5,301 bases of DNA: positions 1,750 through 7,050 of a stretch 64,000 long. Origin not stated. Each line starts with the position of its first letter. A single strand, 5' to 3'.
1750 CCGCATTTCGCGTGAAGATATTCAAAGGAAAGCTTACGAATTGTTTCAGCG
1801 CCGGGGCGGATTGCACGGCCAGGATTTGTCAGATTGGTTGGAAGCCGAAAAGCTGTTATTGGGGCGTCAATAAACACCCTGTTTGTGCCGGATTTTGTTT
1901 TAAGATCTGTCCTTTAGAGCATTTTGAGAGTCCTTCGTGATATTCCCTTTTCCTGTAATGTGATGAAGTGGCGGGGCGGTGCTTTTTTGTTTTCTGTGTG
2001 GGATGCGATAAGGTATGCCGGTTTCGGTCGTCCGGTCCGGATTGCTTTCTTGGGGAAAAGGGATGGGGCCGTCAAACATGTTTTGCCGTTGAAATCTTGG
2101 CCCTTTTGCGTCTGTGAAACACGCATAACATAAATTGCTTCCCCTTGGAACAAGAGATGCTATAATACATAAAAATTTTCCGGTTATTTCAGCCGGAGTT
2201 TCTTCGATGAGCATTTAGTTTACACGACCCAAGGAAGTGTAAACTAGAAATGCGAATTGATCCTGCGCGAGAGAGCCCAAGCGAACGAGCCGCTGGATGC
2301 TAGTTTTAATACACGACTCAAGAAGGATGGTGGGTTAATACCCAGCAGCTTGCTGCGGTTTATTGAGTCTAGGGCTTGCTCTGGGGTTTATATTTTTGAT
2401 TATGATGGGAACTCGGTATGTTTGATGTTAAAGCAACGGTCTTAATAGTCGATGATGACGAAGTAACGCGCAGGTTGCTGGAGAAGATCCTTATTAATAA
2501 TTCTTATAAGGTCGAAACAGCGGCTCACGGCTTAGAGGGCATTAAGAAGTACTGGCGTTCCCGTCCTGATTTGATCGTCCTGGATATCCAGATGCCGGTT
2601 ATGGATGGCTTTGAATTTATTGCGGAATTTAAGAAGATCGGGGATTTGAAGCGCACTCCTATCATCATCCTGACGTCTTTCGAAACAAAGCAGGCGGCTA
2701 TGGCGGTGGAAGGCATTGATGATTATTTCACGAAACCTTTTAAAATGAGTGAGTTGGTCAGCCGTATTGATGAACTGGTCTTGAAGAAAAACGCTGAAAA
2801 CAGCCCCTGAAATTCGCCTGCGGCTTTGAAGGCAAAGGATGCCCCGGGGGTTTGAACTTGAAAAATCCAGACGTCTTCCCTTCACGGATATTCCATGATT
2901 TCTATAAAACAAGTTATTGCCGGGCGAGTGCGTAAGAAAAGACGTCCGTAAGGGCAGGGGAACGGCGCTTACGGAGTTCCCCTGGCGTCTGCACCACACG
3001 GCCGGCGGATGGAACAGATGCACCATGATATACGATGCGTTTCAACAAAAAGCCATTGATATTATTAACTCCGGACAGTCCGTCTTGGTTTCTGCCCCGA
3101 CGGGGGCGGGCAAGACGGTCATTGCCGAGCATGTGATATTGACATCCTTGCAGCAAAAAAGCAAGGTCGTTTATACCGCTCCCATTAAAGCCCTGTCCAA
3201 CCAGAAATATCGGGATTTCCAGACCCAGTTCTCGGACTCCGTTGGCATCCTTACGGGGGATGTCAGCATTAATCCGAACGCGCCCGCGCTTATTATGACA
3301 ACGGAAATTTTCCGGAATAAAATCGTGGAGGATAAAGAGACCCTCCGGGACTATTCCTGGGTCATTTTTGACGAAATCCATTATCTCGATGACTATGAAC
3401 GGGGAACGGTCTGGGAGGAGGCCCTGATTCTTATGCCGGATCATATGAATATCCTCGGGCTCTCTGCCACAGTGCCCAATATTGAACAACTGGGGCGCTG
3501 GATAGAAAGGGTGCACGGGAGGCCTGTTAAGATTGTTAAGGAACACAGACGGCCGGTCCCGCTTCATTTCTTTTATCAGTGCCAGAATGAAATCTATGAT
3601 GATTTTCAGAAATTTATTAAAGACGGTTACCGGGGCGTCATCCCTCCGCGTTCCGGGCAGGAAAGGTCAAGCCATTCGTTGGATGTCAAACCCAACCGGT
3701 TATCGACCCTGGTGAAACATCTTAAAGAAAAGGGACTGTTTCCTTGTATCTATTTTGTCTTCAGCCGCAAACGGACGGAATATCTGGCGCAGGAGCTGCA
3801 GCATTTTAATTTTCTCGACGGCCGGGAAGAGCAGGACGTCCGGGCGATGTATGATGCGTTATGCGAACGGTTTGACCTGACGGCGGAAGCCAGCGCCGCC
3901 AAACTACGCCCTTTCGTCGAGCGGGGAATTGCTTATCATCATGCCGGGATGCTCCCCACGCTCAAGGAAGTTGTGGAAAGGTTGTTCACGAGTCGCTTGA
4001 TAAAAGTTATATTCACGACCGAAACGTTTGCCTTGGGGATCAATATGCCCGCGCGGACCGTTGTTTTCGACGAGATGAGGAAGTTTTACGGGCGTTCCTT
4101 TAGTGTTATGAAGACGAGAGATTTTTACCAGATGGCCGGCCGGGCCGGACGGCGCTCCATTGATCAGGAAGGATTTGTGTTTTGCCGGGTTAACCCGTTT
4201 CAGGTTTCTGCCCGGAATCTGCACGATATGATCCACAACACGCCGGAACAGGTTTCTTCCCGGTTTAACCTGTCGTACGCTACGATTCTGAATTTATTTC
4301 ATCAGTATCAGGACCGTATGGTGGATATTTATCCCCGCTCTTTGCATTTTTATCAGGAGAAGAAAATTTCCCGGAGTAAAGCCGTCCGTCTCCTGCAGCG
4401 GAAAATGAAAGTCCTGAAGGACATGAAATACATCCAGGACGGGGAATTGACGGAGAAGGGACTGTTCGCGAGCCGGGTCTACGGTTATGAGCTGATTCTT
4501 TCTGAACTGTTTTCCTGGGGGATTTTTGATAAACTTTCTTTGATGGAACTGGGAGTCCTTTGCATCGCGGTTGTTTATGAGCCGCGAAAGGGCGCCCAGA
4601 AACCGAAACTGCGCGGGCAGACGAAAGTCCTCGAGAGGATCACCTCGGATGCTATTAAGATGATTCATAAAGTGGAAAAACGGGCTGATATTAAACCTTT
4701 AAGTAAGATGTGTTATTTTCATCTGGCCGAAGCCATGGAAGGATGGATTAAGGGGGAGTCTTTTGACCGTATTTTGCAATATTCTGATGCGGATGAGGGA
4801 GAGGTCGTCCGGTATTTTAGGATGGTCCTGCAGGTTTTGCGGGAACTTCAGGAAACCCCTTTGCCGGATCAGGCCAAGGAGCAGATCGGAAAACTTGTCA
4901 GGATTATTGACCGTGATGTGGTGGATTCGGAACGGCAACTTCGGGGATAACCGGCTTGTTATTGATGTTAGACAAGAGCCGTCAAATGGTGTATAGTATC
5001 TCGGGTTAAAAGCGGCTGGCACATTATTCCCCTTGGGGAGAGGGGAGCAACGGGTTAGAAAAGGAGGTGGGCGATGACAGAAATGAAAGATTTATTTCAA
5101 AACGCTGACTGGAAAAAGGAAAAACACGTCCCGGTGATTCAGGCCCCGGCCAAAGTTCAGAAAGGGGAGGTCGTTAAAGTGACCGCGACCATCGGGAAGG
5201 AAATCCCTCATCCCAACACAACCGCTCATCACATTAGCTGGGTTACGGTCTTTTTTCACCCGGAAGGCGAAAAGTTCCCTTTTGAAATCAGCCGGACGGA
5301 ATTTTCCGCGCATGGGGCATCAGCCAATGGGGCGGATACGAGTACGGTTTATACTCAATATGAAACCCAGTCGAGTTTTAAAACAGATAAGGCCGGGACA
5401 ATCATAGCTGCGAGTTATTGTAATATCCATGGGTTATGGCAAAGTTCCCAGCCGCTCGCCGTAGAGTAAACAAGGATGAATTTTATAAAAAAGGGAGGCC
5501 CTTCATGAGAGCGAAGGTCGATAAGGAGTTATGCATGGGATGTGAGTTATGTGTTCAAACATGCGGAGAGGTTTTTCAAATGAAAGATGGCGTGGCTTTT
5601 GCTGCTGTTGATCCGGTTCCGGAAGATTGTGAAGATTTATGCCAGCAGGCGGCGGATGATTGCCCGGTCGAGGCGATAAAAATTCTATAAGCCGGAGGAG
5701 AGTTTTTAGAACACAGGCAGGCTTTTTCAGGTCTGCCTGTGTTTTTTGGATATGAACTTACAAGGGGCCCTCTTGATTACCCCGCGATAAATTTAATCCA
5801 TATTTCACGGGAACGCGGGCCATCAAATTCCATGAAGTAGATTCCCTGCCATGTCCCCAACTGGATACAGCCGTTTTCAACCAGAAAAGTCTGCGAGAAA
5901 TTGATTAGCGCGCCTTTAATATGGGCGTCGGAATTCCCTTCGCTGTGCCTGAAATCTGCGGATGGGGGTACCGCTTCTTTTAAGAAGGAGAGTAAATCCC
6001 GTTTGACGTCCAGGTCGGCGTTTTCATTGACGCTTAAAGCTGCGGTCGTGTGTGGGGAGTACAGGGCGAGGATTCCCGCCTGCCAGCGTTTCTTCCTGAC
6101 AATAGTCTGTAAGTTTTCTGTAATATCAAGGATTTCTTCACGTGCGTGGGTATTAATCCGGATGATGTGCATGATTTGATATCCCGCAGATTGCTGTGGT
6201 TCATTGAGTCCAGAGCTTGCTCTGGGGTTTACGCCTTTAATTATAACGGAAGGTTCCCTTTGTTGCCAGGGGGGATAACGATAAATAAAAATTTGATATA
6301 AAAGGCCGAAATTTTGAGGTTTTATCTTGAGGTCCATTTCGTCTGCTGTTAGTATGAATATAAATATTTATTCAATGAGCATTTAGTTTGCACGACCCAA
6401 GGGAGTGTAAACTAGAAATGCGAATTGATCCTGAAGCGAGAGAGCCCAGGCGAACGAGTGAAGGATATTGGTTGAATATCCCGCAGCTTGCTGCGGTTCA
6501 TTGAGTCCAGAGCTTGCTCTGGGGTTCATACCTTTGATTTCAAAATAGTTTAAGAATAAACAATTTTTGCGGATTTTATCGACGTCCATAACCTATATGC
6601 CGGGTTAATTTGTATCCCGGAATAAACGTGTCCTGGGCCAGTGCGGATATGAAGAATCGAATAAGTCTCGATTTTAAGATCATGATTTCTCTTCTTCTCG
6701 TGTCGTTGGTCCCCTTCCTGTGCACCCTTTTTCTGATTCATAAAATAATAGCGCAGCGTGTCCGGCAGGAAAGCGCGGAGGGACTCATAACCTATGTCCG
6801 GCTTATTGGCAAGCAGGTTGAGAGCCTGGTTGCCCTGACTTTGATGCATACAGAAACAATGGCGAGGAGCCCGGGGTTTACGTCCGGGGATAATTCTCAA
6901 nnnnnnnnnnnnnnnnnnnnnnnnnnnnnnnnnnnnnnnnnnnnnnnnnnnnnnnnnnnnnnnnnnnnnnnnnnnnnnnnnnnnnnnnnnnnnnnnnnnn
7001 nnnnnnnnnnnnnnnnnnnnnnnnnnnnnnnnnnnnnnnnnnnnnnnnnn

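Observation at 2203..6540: Three-copy structured RNA-like element directly upstream of signalling genes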

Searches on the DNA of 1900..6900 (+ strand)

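Call 10: search_rna_families(source=window, start=1900, end=6900, threshold=evalue, max_evalue=10)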
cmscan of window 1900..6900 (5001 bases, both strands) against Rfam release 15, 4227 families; matches with E-value up to 10: 5.
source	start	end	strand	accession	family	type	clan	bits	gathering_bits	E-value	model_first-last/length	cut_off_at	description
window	5170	5316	+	RF02161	PART1_3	Gene; lncRNA;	-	22.4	40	0.091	1-131/131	no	Prostate androgen-regulated transcript 1 conserved region 3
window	5708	5745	+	RF03560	mir-3926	Gene; miRNA;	-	19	82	8.5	11-53/63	no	mir-3926 microRNA precursor family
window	3921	3947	-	RF00287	SNORD44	Gene; snRNA; snoRNA; CD-box;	CL00060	18.3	40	3.4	1-61/61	no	Small nucleolar RNA SNORD44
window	5485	5517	+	RF01360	CRISPR-DR47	Gene; CRISPR;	-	18.3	39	9.4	1-37/37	no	CRISPR RNA direct repeat element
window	5513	5636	+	RF02191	TCL6_1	Gene; lncRNA;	-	15.8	60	5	1-113/113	no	T-cell leukemia/lymphoma 6 conserved region 1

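Call 80: search_rna_families(sources=[L003, L026, L030, L046], threshold=gathering)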
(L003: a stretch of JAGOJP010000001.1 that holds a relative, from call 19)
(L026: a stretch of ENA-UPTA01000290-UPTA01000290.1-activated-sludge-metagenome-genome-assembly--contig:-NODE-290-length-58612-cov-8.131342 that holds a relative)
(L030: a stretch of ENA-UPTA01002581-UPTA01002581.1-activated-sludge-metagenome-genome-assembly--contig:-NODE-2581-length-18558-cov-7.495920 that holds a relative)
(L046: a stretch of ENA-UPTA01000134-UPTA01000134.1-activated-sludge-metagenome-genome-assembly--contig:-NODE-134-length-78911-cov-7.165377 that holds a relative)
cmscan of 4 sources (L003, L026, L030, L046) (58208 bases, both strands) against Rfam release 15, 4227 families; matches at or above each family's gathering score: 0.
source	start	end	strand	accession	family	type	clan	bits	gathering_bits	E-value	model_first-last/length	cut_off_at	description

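Call 81: search_rna_families(source=L003, start=6700, end=9450, threshold=evalue, max_evalue=1)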
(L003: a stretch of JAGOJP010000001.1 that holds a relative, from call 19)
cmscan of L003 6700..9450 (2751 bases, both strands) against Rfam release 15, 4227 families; matches with E-value up to 1: 0.
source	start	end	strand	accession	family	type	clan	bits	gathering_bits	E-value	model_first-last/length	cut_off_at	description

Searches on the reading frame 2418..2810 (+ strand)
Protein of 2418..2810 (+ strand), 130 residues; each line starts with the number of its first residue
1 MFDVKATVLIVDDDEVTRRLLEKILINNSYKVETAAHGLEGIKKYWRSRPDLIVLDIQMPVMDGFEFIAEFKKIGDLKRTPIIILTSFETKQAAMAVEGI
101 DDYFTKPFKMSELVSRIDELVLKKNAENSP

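Call 13: find_encoding_contigs(protein=window:2418-2810:+, flank=10000, max_places=10)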
Protein window:2418-2810:+ (130 aa): 2 contigs read that carry it; 2 places shown.
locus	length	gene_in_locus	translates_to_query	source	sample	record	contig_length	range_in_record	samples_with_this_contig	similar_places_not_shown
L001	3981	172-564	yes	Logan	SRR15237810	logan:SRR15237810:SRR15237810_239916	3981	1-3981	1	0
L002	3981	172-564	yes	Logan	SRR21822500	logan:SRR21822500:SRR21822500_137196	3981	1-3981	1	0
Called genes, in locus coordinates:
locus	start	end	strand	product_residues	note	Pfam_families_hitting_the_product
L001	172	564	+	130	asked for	PF00072:Response_reg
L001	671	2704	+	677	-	PF00270:DEAD, PF04851:ResIII, PF20720:nSTAND3 (faint), PF22527:DEXQc_Suv3, PF00271:Helicase_C (weak), PF08148:DSHCT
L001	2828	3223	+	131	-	PF01880:Desulfoferrodox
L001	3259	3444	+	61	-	PF13459:Fer4_15, PF13370:Fer4_13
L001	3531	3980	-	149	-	?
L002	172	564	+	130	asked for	PF00072:Response_reg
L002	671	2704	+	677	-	PF00270:DEAD, PF04851:ResIII, PF20720:nSTAND3 (faint), PF22527:DEXQc_Suv3, PF00271:Helicase_C (weak), PF08148:DSHCT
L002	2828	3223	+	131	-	PF01880:Desulfoferrodox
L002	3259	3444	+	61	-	PF13459:Fer4_15, PF13370:Fer4_13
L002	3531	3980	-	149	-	?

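Call 18: search_protein_families(library=pfam, proteins=[window:2418-2810:+])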
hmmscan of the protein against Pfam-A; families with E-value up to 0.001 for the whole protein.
window:2418-2810:+ (130 aa): 1 family
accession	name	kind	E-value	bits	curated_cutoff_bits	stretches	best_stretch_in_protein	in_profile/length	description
PF00072.30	Response_reg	-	3.2e-27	95.3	30.2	1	8-117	1-110/111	Response regulator receiver domain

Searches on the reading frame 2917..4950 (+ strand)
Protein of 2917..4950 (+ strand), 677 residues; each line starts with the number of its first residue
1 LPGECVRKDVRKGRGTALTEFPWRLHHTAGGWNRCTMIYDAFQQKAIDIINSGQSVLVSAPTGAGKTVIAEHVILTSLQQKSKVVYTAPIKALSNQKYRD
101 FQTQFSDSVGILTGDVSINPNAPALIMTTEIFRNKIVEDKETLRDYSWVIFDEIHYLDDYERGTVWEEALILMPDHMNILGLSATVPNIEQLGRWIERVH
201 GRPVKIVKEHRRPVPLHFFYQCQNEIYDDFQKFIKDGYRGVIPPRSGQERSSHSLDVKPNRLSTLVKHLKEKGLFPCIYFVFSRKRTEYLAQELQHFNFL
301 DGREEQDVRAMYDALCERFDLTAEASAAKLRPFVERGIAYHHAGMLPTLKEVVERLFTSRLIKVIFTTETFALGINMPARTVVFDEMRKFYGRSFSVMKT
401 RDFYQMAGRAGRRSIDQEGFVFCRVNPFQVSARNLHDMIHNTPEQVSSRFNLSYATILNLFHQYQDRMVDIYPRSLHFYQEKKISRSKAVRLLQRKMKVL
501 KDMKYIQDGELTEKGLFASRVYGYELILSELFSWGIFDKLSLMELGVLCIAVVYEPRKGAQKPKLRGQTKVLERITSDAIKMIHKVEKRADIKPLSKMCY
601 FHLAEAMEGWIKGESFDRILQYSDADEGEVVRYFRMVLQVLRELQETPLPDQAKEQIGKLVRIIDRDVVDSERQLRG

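Call 18: search_protein_families(library=pfam, proteins=[window:2917-4950:+])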
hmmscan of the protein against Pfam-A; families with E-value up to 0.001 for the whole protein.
window:2917-4950:+ (677 aa): 7 families
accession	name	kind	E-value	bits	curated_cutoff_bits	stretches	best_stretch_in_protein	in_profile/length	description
PF00270.35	DEAD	-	5.9e-29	101.4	26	1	42-191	3-166/167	DEAD/DEAH box helicase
PF08148.17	DSHCT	-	2.3e-23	83.3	22.7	1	509-669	2-170/172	DSHCT (NUC185) domain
PF04851.21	ResIII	-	2.9e-13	50.5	22.5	1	43-187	8-163/164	Type III restriction enzyme, res subunit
PF22527.2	DEXQc_Suv3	-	7.4e-09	35.8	27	1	59-192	19-141/154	DEXQ-box helicase domain of Suv3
PF00271.37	Helicase_C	-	1.3e-07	32.3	23.5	1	335-413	39-109/110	Helicase conserved C-terminal domain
PF20720.3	nSTAND3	-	1.1e-05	25.7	27.2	1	44-94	8-58/155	Novel STAND NTPase 3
PF13401.12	AAA_22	-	0.00057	20.6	27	0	53-173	5-108/130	AAA domain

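Call 19: find_related_loci(query=window:3025-4950:+, collection=genome_contigs, flank=10000)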
Query window:3025-4950:+ (641 aa) in genome_contigs; peptide patterns used: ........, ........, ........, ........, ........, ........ (x = any residue, [..] = any of these).
98 stretches matched a pattern; 23 encode a relative of the query (tblastn E <= 1e-3); 22 distinct loci.
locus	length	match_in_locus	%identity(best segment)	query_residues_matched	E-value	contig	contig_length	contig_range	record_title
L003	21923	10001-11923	98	1-641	0e+0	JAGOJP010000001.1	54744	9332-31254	MAG: Candidatus Omnitrophota bacterium isolate Go_SlDig_bin_317 Go_SlDig_1453_length_54744_cov_4.696486, whole genome sh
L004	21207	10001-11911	58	1-640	0e+0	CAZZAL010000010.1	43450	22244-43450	MAG TPA_asm: uncultured Planctomycetia bacterium isolate SRP077602_co2_386 genome assembly, contig: NODE_1309_length_434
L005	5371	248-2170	57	1-641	0e+0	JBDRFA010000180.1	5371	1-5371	MAG: Candidatus Omnitrophota bacterium isolate MEGAHIT-group-1.343 k141_3370254, whole genome shotgun sequence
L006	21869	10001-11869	56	1-640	0e+0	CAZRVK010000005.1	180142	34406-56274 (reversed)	MAG TPA_asm: uncultured Planctomycetales bacterium isolate binchicken_co117_54 genome assembly, contig: NODE_90_length_1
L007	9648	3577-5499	57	1-640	0e+0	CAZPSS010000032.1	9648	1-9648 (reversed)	MAG TPA_asm: uncultured Planctomycetia bacterium isolate SRP256446_co1_219 genome assembly, contig: NODE_3868_length_964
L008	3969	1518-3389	55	1-640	0e+0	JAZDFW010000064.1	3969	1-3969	MAG: Candidatus Omnitrophota bacterium isolate MEGAHIT-group-0.225 k141_6699193, whole genome shotgun sequence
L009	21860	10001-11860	56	3-640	0e+0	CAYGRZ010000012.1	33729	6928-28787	MAG TPA_asm: uncultured Planctomycetia bacterium isolate ERP119294_co1_123 genome assembly, contig: NODE_1407_length_337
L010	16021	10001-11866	55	1-639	0e+0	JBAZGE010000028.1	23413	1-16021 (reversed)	MAG: Candidatus Omnitrophota bacterium isolate SO_2017_LW3_37 NODE_5576_length_23413_cov_2.330456_LW162_2017, whole geno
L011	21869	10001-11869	55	1-640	0e+0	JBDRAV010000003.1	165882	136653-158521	MAG: Candidatus Omnitrophota bacterium isolate MEGAHIT-group-1.1018 k141_924858, whole genome shotgun sequence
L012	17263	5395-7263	55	1-640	0e+0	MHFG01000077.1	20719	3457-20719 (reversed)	MAG: Omnitrophica bacterium RIFCSPHIGHO2_02_FULL_46_20 rifcsphigho2_02_scaffold_6752, whole genome shotgun sequence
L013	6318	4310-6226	54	1-639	0e+0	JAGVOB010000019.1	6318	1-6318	MAG: Candidatus Omnitrophota bacterium isolate DeMMO3_15 c_000000026660, whole genome shotgun sequence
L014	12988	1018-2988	50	1-641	0e+0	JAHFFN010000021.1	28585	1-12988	MAG: Candidatus Omnitrophota bacterium isolate nzgw293 NODE_1701_length_28586_cov_4.106201, whole genome shotgun sequenc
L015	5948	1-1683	56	66-641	0e+0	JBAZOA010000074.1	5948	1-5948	MAG: Candidatus Omnitrophota bacterium isolate SO_2017_LW4_83 scaffold_26006_c1_LW137-91_2017, whole genome shotgun sequ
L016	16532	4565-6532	51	1-641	0e+0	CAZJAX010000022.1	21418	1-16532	MAG TPA_asm: uncultured Planctomycetia bacterium isolate SRP342105_co2_14 genome assembly, contig: NODE_2494_length_2141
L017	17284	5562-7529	51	1-641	0e+0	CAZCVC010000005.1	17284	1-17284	MAG TPA_asm: uncultured Planctomycetia bacterium isolate ERP125453_co2_369 genome assembly, contig: NODE_1136_length_172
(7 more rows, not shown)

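Call 30: search_protein_families(library=pfam, proteins=[L003:3549-4214:+, L003:4251-5201:+, L003:5129-6805:+, L003:7545-8099:+, L003:8273-8566:+])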
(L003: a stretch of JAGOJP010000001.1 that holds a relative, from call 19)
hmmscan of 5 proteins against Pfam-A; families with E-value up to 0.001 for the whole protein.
L003:3549-4214:+ (221 aa): 0 families

L003:4251-5201:+ (316 aa): 5 families
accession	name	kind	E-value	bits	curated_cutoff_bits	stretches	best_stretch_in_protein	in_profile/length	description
PF00005.33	ABC_tran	-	2.6e-27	96.5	25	1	22-163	3-136/137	ABC transporter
PF13304.12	AAA_21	-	3e-14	54.2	27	2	78-195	166-300/304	AAA domain, putative AbiEii toxin, Type IV TA system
PF00004.35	AAA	-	0.00012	23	21.2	1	35-161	3-65/131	ATPase family associated with various cellular activities (AAA)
PF02463.25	SMC_N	-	0.0002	21.3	40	0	33-51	27-45/220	RecF/RecN/SMC N terminal domain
PF13732.12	DrrA1-3_C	-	0.00042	21.4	27.4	1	217-309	1-79/81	ATP-binding protein DrrA1-3-like, C-terminal domain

L003:5129-6805:+ (558 aa): 0 families

L003:7545-8099:+ (184 aa): 0 families

L003:8273-8566:+ (97 aa): 1 family
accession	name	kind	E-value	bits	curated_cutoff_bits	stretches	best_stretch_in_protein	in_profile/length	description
PF11154.13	DUF2934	-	1.6e-10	40.9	22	1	62-93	4-35/37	Protein of unknown function (DUF2934)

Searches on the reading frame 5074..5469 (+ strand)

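Call 18: search_protein_families(library=pfam, proteins=[window:5074-5469:+])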
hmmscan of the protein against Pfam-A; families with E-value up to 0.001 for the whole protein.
window:5074-5469:+ (131 aa): 1 family
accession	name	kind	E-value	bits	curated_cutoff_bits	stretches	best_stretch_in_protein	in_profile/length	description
PF01880.24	Desulfoferrodox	-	2.7e-30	105.2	22.2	1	11-124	2-97/98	Desulfoferrodoxin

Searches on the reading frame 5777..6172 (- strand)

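Call 18: search_protein_families(library=pfam, proteins=[window:5777-6172:-])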
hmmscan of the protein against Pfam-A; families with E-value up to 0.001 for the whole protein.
window:5777-6172:- (131 aa): 1 family
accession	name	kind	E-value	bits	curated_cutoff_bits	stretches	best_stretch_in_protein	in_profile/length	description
PF01894.22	UPF0047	-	1.1e-38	132.4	27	1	16-127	1-116/117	Uncharacterised protein family UPF0047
